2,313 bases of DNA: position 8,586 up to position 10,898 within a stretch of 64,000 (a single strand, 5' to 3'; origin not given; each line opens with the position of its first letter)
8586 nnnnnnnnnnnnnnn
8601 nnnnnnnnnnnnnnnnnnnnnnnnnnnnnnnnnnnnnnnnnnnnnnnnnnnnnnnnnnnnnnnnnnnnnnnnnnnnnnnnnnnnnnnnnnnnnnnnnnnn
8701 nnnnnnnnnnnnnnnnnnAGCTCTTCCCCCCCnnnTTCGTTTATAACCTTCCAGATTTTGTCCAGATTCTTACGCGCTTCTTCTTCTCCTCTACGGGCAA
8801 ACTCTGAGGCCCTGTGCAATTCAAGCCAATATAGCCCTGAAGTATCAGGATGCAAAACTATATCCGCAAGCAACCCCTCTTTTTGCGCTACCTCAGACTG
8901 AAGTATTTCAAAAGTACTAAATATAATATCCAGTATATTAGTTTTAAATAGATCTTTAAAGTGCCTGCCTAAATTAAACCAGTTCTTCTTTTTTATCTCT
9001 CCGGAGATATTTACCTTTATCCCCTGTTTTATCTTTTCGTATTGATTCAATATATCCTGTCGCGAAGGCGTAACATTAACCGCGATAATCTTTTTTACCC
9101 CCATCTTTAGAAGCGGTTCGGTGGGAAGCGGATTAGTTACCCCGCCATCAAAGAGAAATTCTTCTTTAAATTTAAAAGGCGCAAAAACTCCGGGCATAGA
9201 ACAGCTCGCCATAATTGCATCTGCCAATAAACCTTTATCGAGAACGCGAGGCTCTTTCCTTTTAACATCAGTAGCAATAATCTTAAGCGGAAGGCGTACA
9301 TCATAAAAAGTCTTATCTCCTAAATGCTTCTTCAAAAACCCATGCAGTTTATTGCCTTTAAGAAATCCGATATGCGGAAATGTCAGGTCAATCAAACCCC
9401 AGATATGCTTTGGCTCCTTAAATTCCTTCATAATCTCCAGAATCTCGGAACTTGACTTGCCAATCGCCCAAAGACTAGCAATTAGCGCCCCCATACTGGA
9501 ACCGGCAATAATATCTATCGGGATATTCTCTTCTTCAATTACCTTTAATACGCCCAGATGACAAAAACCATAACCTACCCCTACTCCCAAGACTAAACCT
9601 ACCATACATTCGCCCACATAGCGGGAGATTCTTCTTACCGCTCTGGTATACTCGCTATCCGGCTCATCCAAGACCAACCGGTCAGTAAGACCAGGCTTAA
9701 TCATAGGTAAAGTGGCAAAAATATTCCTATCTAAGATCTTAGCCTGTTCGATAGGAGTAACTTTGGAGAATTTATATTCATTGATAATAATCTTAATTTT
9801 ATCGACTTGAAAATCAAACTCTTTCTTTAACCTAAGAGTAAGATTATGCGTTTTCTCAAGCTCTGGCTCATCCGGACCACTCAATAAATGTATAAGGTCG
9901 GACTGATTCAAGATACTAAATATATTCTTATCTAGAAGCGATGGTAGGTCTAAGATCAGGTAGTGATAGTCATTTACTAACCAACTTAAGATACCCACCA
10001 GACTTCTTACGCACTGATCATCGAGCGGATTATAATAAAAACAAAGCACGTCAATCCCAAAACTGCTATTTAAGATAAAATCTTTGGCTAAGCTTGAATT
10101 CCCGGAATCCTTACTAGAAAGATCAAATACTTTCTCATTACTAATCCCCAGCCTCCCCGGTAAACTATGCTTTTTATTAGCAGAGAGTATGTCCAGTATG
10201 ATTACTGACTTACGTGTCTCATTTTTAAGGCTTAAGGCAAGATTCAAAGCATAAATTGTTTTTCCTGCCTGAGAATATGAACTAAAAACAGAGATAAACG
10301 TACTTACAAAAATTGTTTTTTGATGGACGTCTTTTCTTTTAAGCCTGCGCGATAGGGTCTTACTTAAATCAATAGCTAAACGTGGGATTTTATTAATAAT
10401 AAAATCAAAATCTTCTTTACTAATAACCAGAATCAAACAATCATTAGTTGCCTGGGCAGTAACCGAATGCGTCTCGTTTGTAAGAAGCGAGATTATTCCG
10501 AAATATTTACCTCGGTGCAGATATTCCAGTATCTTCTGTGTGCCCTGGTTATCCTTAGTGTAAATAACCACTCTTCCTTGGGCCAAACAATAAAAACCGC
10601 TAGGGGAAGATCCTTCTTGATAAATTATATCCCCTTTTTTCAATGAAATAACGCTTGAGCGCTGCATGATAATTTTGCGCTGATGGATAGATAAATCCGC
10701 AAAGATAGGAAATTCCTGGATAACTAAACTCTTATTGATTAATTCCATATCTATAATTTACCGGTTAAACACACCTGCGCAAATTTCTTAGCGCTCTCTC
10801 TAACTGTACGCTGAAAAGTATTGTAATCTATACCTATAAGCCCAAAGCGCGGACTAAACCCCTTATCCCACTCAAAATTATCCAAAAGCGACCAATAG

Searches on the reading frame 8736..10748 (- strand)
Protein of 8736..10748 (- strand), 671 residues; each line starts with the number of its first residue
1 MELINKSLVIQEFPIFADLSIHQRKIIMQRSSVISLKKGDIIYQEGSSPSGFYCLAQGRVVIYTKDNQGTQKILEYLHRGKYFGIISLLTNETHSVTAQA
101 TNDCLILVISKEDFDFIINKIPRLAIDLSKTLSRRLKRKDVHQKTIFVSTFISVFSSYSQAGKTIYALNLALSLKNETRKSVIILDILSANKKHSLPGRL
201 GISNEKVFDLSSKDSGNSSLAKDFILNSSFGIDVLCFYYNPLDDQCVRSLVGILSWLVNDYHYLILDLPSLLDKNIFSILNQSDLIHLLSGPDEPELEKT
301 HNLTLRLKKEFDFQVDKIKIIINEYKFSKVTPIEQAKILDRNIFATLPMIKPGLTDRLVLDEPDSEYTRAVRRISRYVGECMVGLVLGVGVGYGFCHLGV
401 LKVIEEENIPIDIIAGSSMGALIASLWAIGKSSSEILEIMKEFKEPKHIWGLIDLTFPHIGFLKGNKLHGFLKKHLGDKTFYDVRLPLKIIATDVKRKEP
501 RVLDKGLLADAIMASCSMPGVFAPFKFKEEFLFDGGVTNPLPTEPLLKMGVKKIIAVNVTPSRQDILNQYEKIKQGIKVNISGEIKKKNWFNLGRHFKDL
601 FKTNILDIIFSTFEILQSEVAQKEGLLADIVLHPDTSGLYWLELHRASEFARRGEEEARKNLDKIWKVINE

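Call 67: search_protein_families(library=pfam, proteins=[window:8736-10748:-], max_evalue=0.000001)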
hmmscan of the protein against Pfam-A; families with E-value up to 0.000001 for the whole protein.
window:8736-10748:- (671 aa): 2 families
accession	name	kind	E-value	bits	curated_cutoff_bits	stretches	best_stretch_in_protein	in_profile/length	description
PF01734.28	Patatin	-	4.3e-29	102.5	27.7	1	385-546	1-190/191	Patatin-like phospholipase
PF00027.35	cNMP_binding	-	1.1e-21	77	27.5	1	34-119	2-87/89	Cyclic nucleotide-binding domain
